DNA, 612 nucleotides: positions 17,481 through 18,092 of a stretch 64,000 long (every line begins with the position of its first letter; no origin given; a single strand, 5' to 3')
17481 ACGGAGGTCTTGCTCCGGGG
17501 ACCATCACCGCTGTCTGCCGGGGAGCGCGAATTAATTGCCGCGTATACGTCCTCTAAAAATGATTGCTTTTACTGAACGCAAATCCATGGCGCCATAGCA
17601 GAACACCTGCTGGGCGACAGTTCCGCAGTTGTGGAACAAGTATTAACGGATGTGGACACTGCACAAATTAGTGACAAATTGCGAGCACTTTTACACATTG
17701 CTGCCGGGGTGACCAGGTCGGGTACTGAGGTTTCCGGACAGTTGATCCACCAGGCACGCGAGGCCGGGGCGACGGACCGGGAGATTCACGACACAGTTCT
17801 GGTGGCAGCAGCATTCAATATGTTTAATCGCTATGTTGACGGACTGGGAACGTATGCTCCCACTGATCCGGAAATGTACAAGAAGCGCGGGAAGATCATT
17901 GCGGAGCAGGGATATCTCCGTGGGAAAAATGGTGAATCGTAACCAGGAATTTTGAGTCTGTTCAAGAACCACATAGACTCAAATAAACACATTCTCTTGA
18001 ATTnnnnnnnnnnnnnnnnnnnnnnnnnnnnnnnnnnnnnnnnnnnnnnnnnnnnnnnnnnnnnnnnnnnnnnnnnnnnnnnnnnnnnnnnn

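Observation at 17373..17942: In-frame UGA at the resolving-cysteine position of an AhpD-like CxxC motif: probable selenoprotein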

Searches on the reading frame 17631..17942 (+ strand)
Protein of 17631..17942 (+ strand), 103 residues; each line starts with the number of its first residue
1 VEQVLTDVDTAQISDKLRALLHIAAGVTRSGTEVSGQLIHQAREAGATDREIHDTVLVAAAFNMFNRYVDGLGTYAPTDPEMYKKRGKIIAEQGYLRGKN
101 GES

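Call 13: find_encoding_contigs(protein=window:17631-17942:+, flank=10000, max_places=6)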
Protein window:17631-17942:+ (103 aa): no gene with exactly this product is on record in the collection.
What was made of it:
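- Tried and rejected: The window's own 103-residue fragment is also not on record (call 13).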

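Call 20: find_homologous_proteins(query=window:17631-17939:+, max_evalue=1e-10)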
Query seq(103 aa) (103 aa): 1968 proteins with E <= 1e-10 among 1978 candidates; the best 120 are listed.
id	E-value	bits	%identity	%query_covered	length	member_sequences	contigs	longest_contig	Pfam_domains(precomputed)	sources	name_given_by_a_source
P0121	9.6e-48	178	84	100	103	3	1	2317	PF02627.26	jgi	-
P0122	2.2e-31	126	62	99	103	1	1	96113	-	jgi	-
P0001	8.7e-30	121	62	94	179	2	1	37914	PF02627.26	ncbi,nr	ncbi:peroxidase-related enzyme [Aliifodinibius sp. S!AR15-10]|nr:peroxidase-related enzyme [Aliifodi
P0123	1.2e-29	120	61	95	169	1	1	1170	PF02627.26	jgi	jgi:uncharacterized peroxidase-related enzyme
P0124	1.5e-29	120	64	91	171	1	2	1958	PF02627.26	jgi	-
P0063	2.0e-29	119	61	94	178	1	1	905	PF02627.26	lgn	-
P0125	3.0e-29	119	58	96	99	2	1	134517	-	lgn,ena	-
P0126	4.6e-29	118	61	92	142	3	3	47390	PF02627.26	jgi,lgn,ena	-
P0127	4.9e-29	118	59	96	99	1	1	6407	-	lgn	-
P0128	9.7e-29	117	61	91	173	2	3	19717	PF02627.26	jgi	jgi:uncharacterized peroxidase-related enzyme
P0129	1.3e-28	117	61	94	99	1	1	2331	-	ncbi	-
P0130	3.1e-28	116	58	94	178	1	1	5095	PF02627.26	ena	-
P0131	5.8e-28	115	62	87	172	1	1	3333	PF02627.26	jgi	jgi:uncharacterized peroxidase-related enzyme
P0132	6.1e-28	115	62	91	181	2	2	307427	PF02627.26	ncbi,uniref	ncbi:peroxidase-related enzyme [Sphaerisporangium sp. NPDC049002]|uniref:carboxymuconolactone decarb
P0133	6.1e-28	115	60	93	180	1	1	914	PF02627.26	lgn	-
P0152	5.4e-27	112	60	93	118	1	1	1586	-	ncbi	-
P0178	1.6e-26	110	60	92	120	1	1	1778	-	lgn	-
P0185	2.2e-26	110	60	95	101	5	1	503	-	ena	-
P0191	2.4e-26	110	60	92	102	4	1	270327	-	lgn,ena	-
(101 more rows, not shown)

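Call 21: find_encoding_contigs(protein=P0122, flank=10000, max_places=2)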
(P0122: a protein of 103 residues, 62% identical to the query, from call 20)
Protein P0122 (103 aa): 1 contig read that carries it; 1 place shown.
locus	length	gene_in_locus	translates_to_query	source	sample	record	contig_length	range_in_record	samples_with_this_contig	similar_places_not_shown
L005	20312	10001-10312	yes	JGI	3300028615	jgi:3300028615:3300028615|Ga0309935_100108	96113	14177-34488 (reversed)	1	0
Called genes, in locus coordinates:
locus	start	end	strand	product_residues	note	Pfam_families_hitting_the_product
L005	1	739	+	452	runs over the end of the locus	PF00004:AAA (weak), PF07728:AAA_5 (weak), PF13401:AAA_22 (faint), PF07724:AAA_2, PF00004:AAA (weak)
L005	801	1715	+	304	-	PF02729:OTCace_N, PF00185:OTCace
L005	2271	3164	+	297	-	PF08668:HDOD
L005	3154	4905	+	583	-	PF00989:PAS, PF08448:PAS_4, PF13426:PAS_9, PF00512:HisKA, PF02518:HATPase_c, PF00072:Response_reg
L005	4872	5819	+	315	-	PF08668:HDOD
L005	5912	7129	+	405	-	PF00563:EAL, PF08668:HDOD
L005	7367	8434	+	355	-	PF01263:Aldose_epim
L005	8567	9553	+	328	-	PF01408:GFO_IDH_MocA, PF22725:GFO_IDH_MocA_C3, PF02894:GFO_IDH_MocA_C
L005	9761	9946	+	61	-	-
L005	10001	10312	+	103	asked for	-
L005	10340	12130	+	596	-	PF01839:FG-GAP (faint), PF13517:FG-GAP_3, PF07593:UnbV_ASPIC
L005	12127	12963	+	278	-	PF03116:NQR2_RnfD_RnfE (weak)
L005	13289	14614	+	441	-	PF01408:GFO_IDH_MocA, PF19051:GFO_IDH_MocA_C2, PF22725:GFO_IDH_MocA_C3 (weak)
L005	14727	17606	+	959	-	PF06283:ThuA, PF02985:HEAT (faint), PF13646:HEAT_2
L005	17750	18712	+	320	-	PF00037:Fer4 (weak), PF12838:Fer4_7, PF13187:Fer4_9 (weak), PF13237:Fer4_10, PF14697:Fer4_21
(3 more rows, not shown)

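Call 22: find_encoding_contigs(protein=P0125, flank=10000, max_places=2)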
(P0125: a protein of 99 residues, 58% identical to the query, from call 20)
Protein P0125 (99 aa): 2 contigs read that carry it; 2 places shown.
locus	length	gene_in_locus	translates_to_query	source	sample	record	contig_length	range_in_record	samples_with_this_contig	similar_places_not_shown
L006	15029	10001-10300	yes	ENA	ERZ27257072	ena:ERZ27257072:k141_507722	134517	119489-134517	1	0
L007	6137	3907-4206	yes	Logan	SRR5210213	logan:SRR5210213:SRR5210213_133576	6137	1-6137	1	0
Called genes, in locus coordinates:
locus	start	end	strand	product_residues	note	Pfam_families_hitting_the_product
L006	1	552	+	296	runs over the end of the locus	PF08668:HDOD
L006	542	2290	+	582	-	PF00989:PAS, PF08448:PAS_4, PF13426:PAS_9 (faint), PF00512:HisKA, PF02518:HATPase_c, PF00072:Response_reg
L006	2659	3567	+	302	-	PF08668:HDOD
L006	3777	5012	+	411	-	PF00563:EAL, PF08668:HDOD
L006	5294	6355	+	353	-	PF01263:Aldose_epim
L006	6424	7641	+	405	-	PF00246:Peptidase_M14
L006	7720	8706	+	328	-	PF01408:GFO_IDH_MocA, PF22725:GFO_IDH_MocA_C3, PF02894:GFO_IDH_MocA_C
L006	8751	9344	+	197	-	PF03352:Adenine_glyco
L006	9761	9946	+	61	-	-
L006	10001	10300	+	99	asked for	-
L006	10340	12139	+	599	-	PF01839:FG-GAP (faint), PF13517:FG-GAP_3, PF07593:UnbV_ASPIC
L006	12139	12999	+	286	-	PF03116:NQR2_RnfD_RnfE (weak)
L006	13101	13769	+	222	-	PF14512:TM1586_NiRdase (faint), PF00881:Nitroreductase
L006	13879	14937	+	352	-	PF01408:GFO_IDH_MocA, PF22725:GFO_IDH_MocA_C3, PF02894:GFO_IDH_MocA_C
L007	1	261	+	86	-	?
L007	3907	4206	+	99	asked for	-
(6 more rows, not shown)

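Call 23: find_encoding_contigs(protein=P0191, flank=10000, max_places=2)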
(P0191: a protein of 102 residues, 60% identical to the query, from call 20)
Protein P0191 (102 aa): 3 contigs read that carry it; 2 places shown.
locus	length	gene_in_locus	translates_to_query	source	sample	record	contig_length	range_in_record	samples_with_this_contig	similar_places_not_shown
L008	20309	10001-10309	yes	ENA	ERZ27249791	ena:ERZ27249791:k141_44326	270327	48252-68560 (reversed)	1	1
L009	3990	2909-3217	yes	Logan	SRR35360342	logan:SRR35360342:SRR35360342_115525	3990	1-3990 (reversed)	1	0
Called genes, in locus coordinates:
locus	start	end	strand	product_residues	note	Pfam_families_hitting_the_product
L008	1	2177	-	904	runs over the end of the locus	PF12704:MacB_PCD, PF02687:FtsX, PF12704:MacB_PCD, PF02687:FtsX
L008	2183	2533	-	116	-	PF03551:PadR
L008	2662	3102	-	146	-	PF00903:Glyoxalase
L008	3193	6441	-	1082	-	PF13620:CarboxypepD_reg, PF25183:OMP_b-brl_4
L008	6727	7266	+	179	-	PF02627:CMD (weak)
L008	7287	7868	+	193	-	PF02627:CMD (weak)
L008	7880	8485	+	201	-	PF02627:CMD (faint)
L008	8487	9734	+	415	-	PF07690:MFS_1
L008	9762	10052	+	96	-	-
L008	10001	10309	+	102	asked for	-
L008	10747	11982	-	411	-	-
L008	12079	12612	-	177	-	-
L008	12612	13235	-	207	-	-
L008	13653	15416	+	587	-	PF00512:HisKA, PF02518:HATPase_c, PF00072:Response_reg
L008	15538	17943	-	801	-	PF12704:MacB_PCD, PF02687:FtsX, PF12704:MacB_PCD, PF02687:FtsX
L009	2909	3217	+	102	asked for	-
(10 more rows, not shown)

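Call 24: find_encoding_contigs(protein=P0121, flank=3000, max_places=3)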
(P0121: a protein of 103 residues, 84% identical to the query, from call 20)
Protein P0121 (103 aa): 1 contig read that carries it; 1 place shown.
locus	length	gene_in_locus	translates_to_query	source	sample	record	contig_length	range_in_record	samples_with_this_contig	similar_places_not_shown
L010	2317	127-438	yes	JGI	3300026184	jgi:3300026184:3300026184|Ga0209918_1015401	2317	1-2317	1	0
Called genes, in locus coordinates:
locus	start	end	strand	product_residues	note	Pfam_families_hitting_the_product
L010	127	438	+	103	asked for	PF02627:CMD (weak)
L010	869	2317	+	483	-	?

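Call 51: find_encoding_contigs(protein=P0152, flank=2000, max_places=2)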
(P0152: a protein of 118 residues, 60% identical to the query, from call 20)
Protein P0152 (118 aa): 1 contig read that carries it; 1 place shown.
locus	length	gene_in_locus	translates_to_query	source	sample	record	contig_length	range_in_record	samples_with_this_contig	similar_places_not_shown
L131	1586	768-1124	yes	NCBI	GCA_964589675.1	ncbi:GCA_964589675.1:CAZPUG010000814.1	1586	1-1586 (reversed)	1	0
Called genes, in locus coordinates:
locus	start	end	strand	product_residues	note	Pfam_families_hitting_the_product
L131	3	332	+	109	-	?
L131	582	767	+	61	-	-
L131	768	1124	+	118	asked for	-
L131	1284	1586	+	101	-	?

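Call 52: find_encoding_contigs(protein=P0178, flank=2000, max_places=2)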
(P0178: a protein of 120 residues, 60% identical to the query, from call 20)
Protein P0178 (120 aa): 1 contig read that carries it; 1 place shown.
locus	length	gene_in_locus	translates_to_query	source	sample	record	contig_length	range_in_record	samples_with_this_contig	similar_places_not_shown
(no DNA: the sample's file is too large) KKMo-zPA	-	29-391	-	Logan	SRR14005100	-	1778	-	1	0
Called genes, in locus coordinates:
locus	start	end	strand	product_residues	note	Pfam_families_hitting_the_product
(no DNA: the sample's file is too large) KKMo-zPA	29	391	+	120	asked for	-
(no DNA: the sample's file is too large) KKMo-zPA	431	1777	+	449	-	?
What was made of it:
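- Tried and rejected: P0178: it looks like another Sec form, but no DNA was available (call 52).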

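Call 53: find_encoding_contigs(protein=P0185, flank=2000, max_places=2)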
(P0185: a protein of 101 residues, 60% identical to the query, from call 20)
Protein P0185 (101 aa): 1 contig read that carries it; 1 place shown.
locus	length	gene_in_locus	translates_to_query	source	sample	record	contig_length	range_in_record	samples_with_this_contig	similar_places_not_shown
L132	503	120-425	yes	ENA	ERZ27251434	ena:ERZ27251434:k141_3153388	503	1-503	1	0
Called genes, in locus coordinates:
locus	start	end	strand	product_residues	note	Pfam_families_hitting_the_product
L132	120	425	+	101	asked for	-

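Call 54: find_encoding_contigs(protein=P0129, flank=2500, max_places=2)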
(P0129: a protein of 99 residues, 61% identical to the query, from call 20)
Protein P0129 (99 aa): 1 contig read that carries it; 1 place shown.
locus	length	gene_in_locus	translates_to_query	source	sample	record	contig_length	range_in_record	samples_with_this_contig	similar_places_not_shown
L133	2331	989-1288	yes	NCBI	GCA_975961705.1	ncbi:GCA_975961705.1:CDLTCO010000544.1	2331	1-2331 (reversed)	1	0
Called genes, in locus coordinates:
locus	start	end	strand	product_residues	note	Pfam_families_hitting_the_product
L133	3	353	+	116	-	?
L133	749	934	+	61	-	-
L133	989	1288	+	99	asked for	-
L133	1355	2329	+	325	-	?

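Call 55: find_encoding_contigs(protein=P0127, flank=6000, max_places=2)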
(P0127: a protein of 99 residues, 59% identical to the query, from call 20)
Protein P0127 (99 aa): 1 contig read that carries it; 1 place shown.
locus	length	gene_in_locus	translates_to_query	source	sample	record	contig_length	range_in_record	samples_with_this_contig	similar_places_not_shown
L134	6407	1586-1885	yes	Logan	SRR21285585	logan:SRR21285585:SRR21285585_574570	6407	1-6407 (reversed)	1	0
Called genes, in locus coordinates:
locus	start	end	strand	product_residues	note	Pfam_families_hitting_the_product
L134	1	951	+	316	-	?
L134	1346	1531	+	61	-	-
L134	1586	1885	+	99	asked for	-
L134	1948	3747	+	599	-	PF01839:FG-GAP (faint), PF13517:FG-GAP_3, PF07593:UnbV_ASPIC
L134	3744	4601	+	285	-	PF03116:NQR2_RnfD_RnfE (weak)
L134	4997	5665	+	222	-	PF00881:Nitroreductase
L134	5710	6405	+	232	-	?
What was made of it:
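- Gene calls in JGI, ENA, NCBI and Logan records split every ortholog into 61 aa plus 99-118 aa (calls 21, 22, 51, 54, 55).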
